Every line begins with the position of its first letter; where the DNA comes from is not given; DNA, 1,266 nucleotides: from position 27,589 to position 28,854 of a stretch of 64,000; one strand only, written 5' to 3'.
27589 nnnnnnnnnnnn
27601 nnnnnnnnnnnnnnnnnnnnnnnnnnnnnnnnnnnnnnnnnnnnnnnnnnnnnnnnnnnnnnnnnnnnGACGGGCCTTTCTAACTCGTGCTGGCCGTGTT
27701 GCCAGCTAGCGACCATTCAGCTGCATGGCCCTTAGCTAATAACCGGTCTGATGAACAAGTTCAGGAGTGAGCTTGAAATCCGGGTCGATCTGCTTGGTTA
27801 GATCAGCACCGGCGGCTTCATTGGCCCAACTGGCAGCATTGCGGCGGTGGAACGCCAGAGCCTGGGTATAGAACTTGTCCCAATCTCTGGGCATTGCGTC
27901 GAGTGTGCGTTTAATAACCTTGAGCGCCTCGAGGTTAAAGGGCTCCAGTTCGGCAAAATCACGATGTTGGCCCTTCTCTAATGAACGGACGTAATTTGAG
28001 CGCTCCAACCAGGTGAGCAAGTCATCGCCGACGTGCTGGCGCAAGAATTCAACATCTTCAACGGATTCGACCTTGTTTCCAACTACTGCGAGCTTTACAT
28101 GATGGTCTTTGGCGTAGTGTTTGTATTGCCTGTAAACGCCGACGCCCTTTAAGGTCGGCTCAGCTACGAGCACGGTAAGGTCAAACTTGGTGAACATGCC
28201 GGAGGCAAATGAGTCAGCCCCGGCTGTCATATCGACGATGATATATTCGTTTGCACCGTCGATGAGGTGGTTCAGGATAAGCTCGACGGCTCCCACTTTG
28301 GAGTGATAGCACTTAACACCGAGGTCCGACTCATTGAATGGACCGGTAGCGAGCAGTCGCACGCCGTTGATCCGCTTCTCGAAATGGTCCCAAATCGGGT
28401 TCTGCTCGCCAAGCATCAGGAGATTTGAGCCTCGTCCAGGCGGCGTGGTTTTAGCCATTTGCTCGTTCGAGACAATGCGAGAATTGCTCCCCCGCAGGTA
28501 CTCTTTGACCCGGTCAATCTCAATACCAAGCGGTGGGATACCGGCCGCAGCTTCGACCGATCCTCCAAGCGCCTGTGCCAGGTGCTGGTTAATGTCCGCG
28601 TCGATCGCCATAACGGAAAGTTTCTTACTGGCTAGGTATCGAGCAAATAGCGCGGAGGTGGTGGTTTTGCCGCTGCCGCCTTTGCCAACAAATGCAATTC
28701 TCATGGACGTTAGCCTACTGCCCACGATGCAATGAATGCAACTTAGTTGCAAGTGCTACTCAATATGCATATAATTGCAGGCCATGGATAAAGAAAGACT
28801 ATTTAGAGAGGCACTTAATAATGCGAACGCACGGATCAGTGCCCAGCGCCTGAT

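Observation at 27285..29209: Second Fur-family paralog divergently paired with a CooC/MinD-type ATPase and a Cys-cluster protein, sharing an operator half-site with the Zur-like locus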

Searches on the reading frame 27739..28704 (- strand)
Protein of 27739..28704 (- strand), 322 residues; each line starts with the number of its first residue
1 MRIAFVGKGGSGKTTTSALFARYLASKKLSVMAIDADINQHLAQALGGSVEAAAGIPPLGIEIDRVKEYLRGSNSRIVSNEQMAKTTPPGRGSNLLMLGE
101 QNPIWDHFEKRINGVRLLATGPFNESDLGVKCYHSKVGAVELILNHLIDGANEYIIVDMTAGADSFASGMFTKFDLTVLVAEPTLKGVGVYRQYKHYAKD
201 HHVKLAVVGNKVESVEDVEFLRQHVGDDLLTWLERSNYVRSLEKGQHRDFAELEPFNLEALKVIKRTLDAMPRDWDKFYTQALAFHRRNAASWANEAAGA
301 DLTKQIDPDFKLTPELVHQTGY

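Call 5: search_protein_families(library=pfam, proteins=[window:27739-28704:-], max_evalue=0.1)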
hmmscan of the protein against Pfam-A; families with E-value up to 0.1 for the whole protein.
window:27739-28704:- (322 aa): 11 families
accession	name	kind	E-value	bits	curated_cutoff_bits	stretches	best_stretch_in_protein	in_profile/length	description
PF01656.29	CbiA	-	6.4e-10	39.5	25.4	1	7-184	6-54/125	CobQ/CobB/MinD/ParA nucleotide binding domain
PF13614.12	AAA_31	-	2.7e-06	27.9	27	1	7-48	9-50/177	AAA domain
PF02374.21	ArsA_ATPase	-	6.4e-05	22.7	24.3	1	3-46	4-47/305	Anion-transporting ATPase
PF00448.28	SRP54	-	0.00017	21.8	22.7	1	3-38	4-39/196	SRP54-type protein, GTPase domain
PF10609.15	ParA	-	0.00019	21.4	27.1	1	6-39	10-43/246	NUBPL iron-transfer P-loop NTPase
PF00142.24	Fer4_NifH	-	0.00035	20.6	25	1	1-38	1-38/271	4Fe-4S iron sulfur cluster binding proteins, NifH/frxC family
PF16575.11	CLP1_P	-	0.0043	17.3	26.6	1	7-41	1-35/188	mRNA cleavage and polyadenylation factor CLP1 P-loop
PF09140.17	MipZ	-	0.0098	15.7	20.7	1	8-42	9-43/262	ATPase MipZ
PF01583.26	APS_kinase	-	0.039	14.4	21.1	1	3-49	5-52/152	Adenylylsulphate kinase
PF06414.18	Zeta_toxin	-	0.043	13.7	22.3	1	6-37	22-52/199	Zeta toxin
PF20720.3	nSTAND3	-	0.064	13.4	27.2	0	6-40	23-56/155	Novel STAND NTPase 3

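Call 6: search_protein_families(library=ncbifam, proteins=[window:27739-28704:-], max_evalue=0.1)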
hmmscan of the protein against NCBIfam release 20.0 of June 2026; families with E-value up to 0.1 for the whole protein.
window:27739-28704:- (322 aa): 36 families (the best 25 are shown)
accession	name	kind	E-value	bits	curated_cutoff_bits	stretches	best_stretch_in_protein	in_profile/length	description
TIGR03371.1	cellulose_yhjQ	equivalog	5.6e-07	29.3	157.85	1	3-56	4-58/246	cellulose biosynthesis protein BcsQ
TIGR01969.1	minD_arch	subfamily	6.8e-07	28.7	201.75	1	6-39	7-40/251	cell division ATPase MinD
TIGR01968.1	minD_bact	equivalog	1e-06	28.3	212.9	1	6-39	8-41/261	septum site-determining protein MinD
NF047398.1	AAA_KGGVGR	domain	2.8e-06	27.8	90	1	4-38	6-41/190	KGGVGR-motif variant AAA ATPase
NF010443.0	PRK13869.1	subfamily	7e-06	25.1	446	1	8-49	130-171/405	plasmid-partitioning protein RepA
NF041546.1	ParA_partition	equivalog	9e-06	25.4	180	1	7-46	7-46/203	ParA family partition ATPase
TIGR03453.1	partition_RepA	equivalog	1.7e-05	23.8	348.45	1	8-47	113-152/387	plasmid partitioning protein RepA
TIGR00345.1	GET3_arsA_TRC40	subfamily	2.5e-05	24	135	1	5-84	2-85/299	TRC40/GET3/ArsA family transport-energizing ATPase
TIGR01281.1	DPOR_bchL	equivalog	0.00014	21.3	345.15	1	1-41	1-41/268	ferredoxin:protochlorophyllide reductase (ATP-dependent) iron-sulfur ATP-binding protein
TIGR03815.1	CpaE_hom_Actino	equivalog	0.0006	19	154.45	0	149-247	220-320/340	septum site-determining protein Ssd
NF008079.0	PRK10818.1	equivalog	0.00066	19.1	508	1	6-39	9-42/270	septum site-determining protein MinD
NF010339.0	PRK13768.1-1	equivalog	0.00089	19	414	1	1-35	1-34/248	GTPase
NF033200.1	F430_CfbC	exception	0.001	18.5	402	1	2-46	2-46/260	Ni-sirohydrochlorin a,c-diamide reductive cyclase ATP-dependent reductase subunit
TIGR00231.1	small_GTP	domain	0.0014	18.5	42.5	0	1-24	4-27/164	GTP-binding protein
TIGR04291.1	arsen_driv_ArsA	equivalog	0.0014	17.4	650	1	5-50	325-370/565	arsenical pump-driving ATPase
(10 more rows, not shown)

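Call 12: find_homologous_proteins(query=window:27739-28704:-)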
Query window:27739-28704:- (322 aa): 6969 proteins with E <= 0.001 among 8000 candidates; the best 120 are listed.
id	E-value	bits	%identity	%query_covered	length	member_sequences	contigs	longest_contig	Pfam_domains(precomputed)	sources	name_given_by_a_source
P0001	3.3e-213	725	100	100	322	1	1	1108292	PF01656.30,PF13614.13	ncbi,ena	-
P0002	2.5e-182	623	87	98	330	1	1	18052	PF01656.30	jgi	jgi:CO dehydrogenase maturation factor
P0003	5.0e-143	494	68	97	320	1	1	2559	PF00142.25,PF01656.30,PF13614.13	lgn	-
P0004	1.3e-142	493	66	99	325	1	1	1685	PF01656.30,PF13614.13,PF06564.19,PF02374.22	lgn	-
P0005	3.3e-142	492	67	99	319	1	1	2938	PF01656.30,PF13614.13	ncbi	-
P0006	1.6e-141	489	67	98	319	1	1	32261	PF01656.30,PF13614.13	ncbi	-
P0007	1.0e-140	487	66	99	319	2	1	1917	PF01656.30,PF13614.13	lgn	-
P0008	5.2e-140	484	68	97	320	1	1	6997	PF01656.30,PF13614.13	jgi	jgi:CO dehydrogenase maturation factor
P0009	1.2e-139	483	66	98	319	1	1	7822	PF01656.30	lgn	-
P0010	1.4e-139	483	66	99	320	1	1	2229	PF01656.30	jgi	jgi:CO dehydrogenase maturation factor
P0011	4.3e-139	481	67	97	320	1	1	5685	PF01656.30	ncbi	-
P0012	5.4e-139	481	64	99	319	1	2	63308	PF01656.30,PF13614.13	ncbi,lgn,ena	-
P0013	3.4e-138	478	67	97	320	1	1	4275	PF01656.30,PF13614.13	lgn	-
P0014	7.7e-138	477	65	98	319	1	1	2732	PF01656.30,PF13614.13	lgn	-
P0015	1.7e-137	476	65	98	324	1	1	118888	PF01656.30,PF13614.13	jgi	jgi:CO dehydrogenase maturation factor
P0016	2.0e-136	473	67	97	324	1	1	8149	PF01656.30,PF13614.13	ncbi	-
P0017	5.5e-136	471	67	98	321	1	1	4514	PF01656.30,PF13614.13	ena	-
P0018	8.6e-136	470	66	97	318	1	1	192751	PF01656.30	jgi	jgi:CO dehydrogenase maturation factor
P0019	2.6e-135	469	65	98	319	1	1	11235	PF01656.30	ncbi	-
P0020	7.1e-134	464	65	98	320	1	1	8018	PF01656.30,PF13614.13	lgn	-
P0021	7.5e-133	461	66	97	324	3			PF01656.30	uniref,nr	uniref:ATP-binding protein n=1 Tax=Thermosporothrix sp. COM3 TaxID=2490863 RepID=A0A455STK4_9CHLR|nr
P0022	2.6e-132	459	64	97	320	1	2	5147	PF01656.30,PF13614.13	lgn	-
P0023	4.1e-132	458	65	99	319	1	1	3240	PF01656.30,PF13614.13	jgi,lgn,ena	jgi:CO dehydrogenase maturation factor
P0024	4.7e-132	458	63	97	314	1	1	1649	PF01656.30,PF13614.13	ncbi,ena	-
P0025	5.6e-132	458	65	97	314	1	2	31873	PF01656.30,PF13614.13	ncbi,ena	-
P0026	5.7e-132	458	65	97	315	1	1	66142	PF01656.30,PF13614.13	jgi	jgi:CO dehydrogenase maturation factor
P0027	8.2e-132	457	63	97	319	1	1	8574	PF10609.16,PF01656.30,PF13614.13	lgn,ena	-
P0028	9.5e-132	457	63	99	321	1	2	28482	PF01656.30,PF13614.13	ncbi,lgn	-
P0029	1.1e-131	457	66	97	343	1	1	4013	PF01656.30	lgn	-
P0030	3.8e-131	455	62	98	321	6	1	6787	PF10609.16,PF01656.30,PF13614.13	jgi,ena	-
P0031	4.3e-131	455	63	98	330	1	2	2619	PF01656.30,PF13614.13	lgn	-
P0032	4.5e-131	455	62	98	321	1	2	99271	PF01656.30,PF13614.13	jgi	jgi:CO dehydrogenase maturation factor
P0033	4.9e-131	455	63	99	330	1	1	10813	PF01656.30,PF13614.13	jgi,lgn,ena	-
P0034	6.1e-131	455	64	97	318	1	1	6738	PF10609.16,PF01656.30,PF13614.13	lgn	-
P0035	7.8e-131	454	63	98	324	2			PF01656.30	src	-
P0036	1.6e-130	453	61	99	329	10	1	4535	PF01656.30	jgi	jgi:CO dehydrogenase maturation factor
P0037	1.8e-130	453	63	96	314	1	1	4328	PF01656.30,PF13614.13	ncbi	-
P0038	2.0e-130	453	63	97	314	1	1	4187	PF01656.30,PF13614.13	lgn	-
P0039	5.5e-130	451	62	98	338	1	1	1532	PF01656.30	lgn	-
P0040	1.1e-129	451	63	99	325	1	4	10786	PF01656.30,PF13614.13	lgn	-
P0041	1.3e-129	450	62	98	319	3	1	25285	PF01656.30,PF13614.13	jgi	jgi:CO dehydrogenase maturation factor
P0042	2.0e-129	450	61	98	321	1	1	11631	PF01656.30,PF13614.13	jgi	jgi:CO dehydrogenase maturation factor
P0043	2.2e-129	449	62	97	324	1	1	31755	PF01656.30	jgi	jgi:CO dehydrogenase maturation factor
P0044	4.0e-129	449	63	96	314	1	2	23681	PF16575.12,PF01656.30,PF13614.13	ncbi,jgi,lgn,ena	-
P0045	4.6e-129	448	64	98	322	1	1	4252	PF01656.30,PF13614.13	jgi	jgi:CO dehydrogenase maturation factor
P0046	4.7e-129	448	64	96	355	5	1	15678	PF01656.30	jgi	jgi:CO dehydrogenase maturation factor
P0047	4.9e-129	448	60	99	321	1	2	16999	PF01656.30,PF13614.13,PF02374.22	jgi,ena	-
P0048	5.9e-129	448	63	97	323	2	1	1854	PF01656.30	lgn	-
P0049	7.0e-129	448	62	97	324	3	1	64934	PF01656.30,PF13614.13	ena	-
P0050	8.7e-129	447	64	97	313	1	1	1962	PF01656.30,PF13614.13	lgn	-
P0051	1.1e-128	447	63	97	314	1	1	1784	PF01656.30,PF13614.13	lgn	-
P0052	1.2e-128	447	64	98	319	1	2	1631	PF01656.30,PF13614.13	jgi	jgi:CO dehydrogenase maturation factor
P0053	1.3e-128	447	62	98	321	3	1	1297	PF01656.30,PF13614.13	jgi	jgi:CO dehydrogenase maturation factor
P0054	1.4e-128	447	60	98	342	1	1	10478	PF01656.30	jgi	jgi:CO dehydrogenase maturation factor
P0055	1.9e-128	446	63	96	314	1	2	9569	PF01656.30,PF13614.13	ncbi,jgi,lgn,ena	-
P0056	2.1e-128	446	63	96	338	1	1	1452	PF01656.30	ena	-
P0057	2.6e-128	446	61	97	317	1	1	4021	PF01656.30,PF13614.13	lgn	-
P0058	2.7e-128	446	61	97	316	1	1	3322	PF10609.16,PF01656.30,PF13614.13,PF02374.22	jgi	-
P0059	4.3e-128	445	62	98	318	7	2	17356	PF01656.30,PF13614.13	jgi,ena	-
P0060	6.5e-128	445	64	97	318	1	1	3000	PF01656.30,PF13614.13,PF02374.22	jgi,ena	-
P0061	6.5e-128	445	60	98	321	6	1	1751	PF01656.30,PF13614.13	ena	-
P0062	6.5e-128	445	63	98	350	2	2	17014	PF01656.30,PF13614.13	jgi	-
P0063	6.6e-128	445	63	97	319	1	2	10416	PF01656.30,PF13614.13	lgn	-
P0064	7.3e-128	444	63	97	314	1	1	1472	PF01656.30,PF13614.13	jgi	-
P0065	1.4e-127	444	62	97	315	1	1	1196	PF01656.30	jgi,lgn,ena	-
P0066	1.5e-127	443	59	98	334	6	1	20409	PF01656.30,PF13614.13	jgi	jgi:CO dehydrogenase maturation factor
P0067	1.5e-127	443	63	97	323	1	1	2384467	PF01656.30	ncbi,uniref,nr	ncbi:hypothetical protein KSC_047940 [Ktedonobacter sp. SOSP1-52]|uniref:ATP-binding protein n=1 Tax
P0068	1.6e-127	443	63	96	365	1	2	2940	PF01656.30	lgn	-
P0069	1.6e-127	443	64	98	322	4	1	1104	PF01656.30,PF13614.13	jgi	jgi:CO dehydrogenase maturation factor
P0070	1.8e-127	443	61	98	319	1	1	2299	PF01656.30,PF13614.13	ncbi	-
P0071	2.0e-127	443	60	98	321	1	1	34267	PF01656.30,PF13614.13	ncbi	-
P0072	2.6e-127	443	63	96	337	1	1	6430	PF01656.30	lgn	-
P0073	2.7e-127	443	63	97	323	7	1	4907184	PF01656.30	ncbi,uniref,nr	ncbi:ATP-binding protein [Ktedonobacter robiniae]|uniref:ATP-binding protein n=1 Tax=Ktedonobacter r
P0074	2.7e-127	443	62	97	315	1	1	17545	PF01656.30,PF13614.13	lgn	-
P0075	4.3e-127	442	60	98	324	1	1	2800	PF01656.30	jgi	jgi:CO dehydrogenase maturation factor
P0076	4.5e-127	442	61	97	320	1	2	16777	PF10609.16,PF01656.30,PF13614.13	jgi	jgi:CO dehydrogenase maturation factor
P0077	4.6e-127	442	60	100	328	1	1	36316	PF01656.30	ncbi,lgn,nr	ncbi:MAG: ATP-binding protein [Ktedonobacteraceae bacterium]|nr:ATP-binding protein [Ktedonobacterac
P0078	4.8e-127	442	62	97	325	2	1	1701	PF01656.30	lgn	-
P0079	5.3e-127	442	61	98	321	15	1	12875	PF01656.30,PF13614.13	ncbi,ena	-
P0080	5.4e-127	442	62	96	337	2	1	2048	PF01656.30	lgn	-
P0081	6.1e-127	441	62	98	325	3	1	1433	PF01656.30,PF13614.13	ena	-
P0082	9.5e-127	441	61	98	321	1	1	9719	PF01656.30,PF13614.13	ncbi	-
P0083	1.1e-126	441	62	96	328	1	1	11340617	PF01656.30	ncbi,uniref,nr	ncbi:ATP-binding protein [Ktedonosporobacter rubrisoli]|uniref:ATP-binding protein n=1 Tax=Ktedonosp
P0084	1.4e-126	440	61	99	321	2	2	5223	PF01656.30,PF13614.13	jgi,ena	jgi:CO dehydrogenase maturation factor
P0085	1.4e-126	440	59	99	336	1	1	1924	PF01656.30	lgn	-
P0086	2.3e-126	440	62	96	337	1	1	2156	PF01656.30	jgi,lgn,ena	jgi:CO dehydrogenase maturation factor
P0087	3.5e-126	439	61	98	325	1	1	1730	PF01656.30,PF13614.13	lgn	-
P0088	3.8e-126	439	63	98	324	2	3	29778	PF01656.30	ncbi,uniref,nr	ncbi:ATP-binding protein [Marinitenerispora sediminis]|uniref:ATP-binding protein n=1 Tax=Marinitene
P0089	4.3e-126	439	60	97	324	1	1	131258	PF01656.30,PF13614.13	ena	-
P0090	4.6e-126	439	62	98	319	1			PF01656.30,PF13614.13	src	-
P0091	8.1e-126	438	61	98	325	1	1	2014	PF01656.30,PF13614.13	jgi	jgi:CO dehydrogenase maturation factor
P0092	8.7e-126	438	61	98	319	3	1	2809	PF01656.30,PF13614.13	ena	-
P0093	1.1e-125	437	63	97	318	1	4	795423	PF01656.30,PF13614.13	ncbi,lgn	-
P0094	1.2e-125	437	60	98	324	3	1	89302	PF01656.30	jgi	jgi:CO dehydrogenase maturation factor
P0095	1.3e-125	437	62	98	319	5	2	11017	PF10609.16,PF01656.30,PF13614.13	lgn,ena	-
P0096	2.4e-125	436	61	96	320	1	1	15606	PF10609.16,PF01656.30,PF13614.13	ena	-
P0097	2.5e-125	436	61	97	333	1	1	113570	PF01656.30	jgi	jgi:CO dehydrogenase maturation factor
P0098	3.0e-125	436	63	96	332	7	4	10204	PF01656.30,PF13614.13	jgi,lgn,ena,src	jgi:CO dehydrogenase maturation factor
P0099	3.1e-125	436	62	98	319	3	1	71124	PF01656.30,PF13614.13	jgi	jgi:CO dehydrogenase maturation factor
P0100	3.2e-125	436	62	97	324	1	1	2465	PF01656.30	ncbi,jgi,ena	-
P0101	3.4e-125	436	61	98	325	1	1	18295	PF01656.30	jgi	jgi:CO dehydrogenase maturation factor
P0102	3.9e-125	435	63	99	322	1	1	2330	PF01656.30,PF13614.13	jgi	jgi:CO dehydrogenase maturation factor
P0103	4.0e-125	435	62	97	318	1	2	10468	PF01656.30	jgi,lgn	jgi:CO dehydrogenase maturation factor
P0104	4.3e-125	435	60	97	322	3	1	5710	PF01656.30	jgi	jgi:CO dehydrogenase maturation factor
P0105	4.6e-125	435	63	97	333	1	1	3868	PF01656.30,PF13614.13,PF00005.34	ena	-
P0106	6.1e-125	435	62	97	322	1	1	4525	PF01656.30,PF13614.13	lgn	-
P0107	7.0e-125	435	62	98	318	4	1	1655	PF01656.30,PF13614.13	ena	-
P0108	1.2e-124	434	61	96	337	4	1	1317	PF01656.30,PF00005.34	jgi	jgi:CO dehydrogenase maturation factor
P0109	1.2e-124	434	63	97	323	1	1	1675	PF01656.30,PF13614.13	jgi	jgi:CO dehydrogenase maturation factor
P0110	1.3e-124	434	61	98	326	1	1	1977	PF01656.30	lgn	-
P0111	1.4e-124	434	61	98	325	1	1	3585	PF01656.30,PF13614.13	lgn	-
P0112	1.6e-124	434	59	98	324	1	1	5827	PF01656.30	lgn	-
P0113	1.7e-124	433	60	98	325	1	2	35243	PF01656.30,PF13614.13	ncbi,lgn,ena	-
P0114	2.0e-124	433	61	97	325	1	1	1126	PF01656.30,PF13614.13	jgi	jgi:CO dehydrogenase maturation factor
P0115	2.5e-124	433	59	99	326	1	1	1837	PF01656.30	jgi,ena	-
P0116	2.8e-124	433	61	98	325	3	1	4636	PF01656.30,PF00005.34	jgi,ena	-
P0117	3.6e-124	432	61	97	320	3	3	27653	PF00142.25,PF01656.30,PF13614.13,PF02374.22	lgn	-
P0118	4.3e-124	432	64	97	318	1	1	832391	PF01656.30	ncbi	-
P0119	4.4e-124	432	61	98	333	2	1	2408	PF01656.30,PF13614.13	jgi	jgi:CO dehydrogenase maturation factor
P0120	4.5e-124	432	60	98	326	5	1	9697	PF01656.30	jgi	jgi:CO dehydrogenase maturation factor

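Call 14: find_encoding_contigs(protein=P0001, flank=6000, max_places=3)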
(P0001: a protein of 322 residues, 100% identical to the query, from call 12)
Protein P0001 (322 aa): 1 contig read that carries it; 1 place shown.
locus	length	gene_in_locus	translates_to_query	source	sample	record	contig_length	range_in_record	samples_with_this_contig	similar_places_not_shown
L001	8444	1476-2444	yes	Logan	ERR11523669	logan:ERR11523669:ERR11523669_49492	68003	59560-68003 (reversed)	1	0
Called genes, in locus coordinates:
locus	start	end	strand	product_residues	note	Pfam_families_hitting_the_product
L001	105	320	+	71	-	-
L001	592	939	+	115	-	-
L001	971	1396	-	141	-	PF01475:FUR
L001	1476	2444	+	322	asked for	PF01656:CbiA, PF13614:AAA_31 (weak)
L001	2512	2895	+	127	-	PF20704:KH_NucS_shadow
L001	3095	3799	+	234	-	PF03483:B3_4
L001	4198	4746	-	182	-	PF13302:Acetyltransf_3, PF00583:Acetyltransf_1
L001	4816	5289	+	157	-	PF27709:UCP014422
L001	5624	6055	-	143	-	PF18936:DUF5684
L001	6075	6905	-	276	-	PF00950:ABC-3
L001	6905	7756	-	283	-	PF00005:ABC_tran, PF02463:SMC_N (faint), PF13304:AAA_21 (faint)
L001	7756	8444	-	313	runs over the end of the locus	PF01297:ZnuA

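Call 17: find_encoding_contigs(protein=P0002, flank=5000, max_places=2)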
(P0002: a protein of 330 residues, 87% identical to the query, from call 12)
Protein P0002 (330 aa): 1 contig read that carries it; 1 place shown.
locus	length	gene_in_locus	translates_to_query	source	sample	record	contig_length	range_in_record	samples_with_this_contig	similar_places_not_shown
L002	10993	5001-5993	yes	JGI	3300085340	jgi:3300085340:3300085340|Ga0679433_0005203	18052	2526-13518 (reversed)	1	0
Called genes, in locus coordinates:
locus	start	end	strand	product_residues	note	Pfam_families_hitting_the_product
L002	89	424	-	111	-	PF02452:PemK_toxin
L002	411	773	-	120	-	-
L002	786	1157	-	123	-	-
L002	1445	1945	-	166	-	-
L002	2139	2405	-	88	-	PF12441:CopG_antitoxin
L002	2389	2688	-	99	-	PF04365:BrnT_toxin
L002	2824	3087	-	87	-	-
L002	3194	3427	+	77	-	PF19891:DUF6364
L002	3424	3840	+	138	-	PF01850:PIN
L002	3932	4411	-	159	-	-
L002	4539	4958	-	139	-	PF01475:FUR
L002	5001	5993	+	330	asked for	PF01656:CbiA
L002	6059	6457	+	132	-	PF20704:KH_NucS_shadow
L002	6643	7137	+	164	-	PF03928:HbpS-like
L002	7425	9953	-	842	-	PF02057:Glyco_hydro_59, PF17387:Glyco_hydro_59M (weak), PF21708:Glyco_hydro_59_C, PF06439:3keto-disac_hyd (weak), PF13385:Laminin_G_3 (weak), PF00652:Ricin_B_lectin, PF14200:RicinB_lectin_2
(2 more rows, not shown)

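Call 18: find_encoding_contigs(protein=P0012, flank=5000, max_places=2)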
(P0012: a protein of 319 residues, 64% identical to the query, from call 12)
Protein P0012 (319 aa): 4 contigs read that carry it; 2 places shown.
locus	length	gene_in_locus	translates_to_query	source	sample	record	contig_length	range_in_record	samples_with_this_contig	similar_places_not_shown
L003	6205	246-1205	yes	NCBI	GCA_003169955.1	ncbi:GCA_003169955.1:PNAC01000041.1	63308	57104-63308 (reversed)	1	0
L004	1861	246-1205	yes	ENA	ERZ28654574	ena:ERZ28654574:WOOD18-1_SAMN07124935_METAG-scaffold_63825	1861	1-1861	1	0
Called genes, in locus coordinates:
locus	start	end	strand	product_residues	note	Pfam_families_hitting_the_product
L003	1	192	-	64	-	?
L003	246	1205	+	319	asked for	PF01656:CbiA, PF13614:AAA_31 (faint)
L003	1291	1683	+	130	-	-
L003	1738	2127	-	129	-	PF00072:Response_reg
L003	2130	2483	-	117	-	PF03259:Robl_LC7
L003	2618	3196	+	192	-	-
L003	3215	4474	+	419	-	PF02403:Seryl_tRNA_N, PF00587:tRNA-synt_2b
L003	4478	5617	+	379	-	PF00512:HisKA (weak), PF02518:HATPase_c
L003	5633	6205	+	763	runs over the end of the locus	PF00580:UvrD-helicase, PF13245:AAA_19, PF13604:AAA_30 (faint), PF01443:Viral_helicase1 (faint), PF13361:UvrD_C, PF13538:UvrD_C_2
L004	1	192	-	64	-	?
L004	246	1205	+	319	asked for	PF01656:CbiA, PF13614:AAA_31 (faint)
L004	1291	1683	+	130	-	-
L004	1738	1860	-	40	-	?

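Call 19: find_encoding_contigs(protein=P0088, flank=5000, max_places=2)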
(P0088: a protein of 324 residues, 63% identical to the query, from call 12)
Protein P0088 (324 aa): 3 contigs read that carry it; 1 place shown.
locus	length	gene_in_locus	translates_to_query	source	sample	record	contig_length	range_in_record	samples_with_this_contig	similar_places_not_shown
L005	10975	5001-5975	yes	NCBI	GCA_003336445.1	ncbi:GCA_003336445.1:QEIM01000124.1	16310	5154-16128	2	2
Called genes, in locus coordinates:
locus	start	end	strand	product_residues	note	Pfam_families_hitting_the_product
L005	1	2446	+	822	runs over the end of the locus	PF00931:NB-ARC (weak), PF13401:AAA_22, PF13936:HTH_38 (faint), PF25872:HTH_77, PF07719:TPR_2 (faint), PF17874:TPR_MalT, PF13424:TPR_12 (weak), PF00196:GerE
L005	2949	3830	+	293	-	PF00501:AMP-binding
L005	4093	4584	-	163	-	PF13581:HATPase_c_2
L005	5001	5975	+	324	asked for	PF01656:CbiA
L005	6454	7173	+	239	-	PF00027:cNMP_binding, PF13412:HTH_24 (faint), PF13545:HTH_Crp_2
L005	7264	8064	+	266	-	-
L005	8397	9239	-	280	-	PF13312:DUF4081, PF00583:Acetyltransf_1, PF08445:FR47 (faint)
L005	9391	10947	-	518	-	PF00561:Abhydrolase_1, PF08386:Abhydrolase_4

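Call 20: find_encoding_contigs(protein=P0073, flank=5000, max_places=2)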
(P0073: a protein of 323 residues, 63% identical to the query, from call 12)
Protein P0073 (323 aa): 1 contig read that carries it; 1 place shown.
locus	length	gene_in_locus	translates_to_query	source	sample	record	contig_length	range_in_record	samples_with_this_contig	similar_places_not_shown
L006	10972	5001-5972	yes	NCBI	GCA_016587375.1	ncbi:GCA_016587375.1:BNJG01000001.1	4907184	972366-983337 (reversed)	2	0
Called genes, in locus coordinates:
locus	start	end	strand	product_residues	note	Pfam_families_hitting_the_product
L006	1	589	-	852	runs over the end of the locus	PF13567:DUF4131, PF03772:Competence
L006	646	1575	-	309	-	PF10531:SLBB, PF12836:HHH_3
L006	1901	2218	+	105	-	PF03091:CutA1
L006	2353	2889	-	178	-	-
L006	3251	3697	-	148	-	PF01475:FUR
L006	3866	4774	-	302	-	PF01297:ZnuA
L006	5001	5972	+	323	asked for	PF01656:CbiA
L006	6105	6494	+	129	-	PF20704:KH_NucS_shadow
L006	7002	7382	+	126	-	-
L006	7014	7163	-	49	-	-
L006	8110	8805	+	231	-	-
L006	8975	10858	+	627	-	PF04234:CopC, PF05425:CopD, PF13115:YtkA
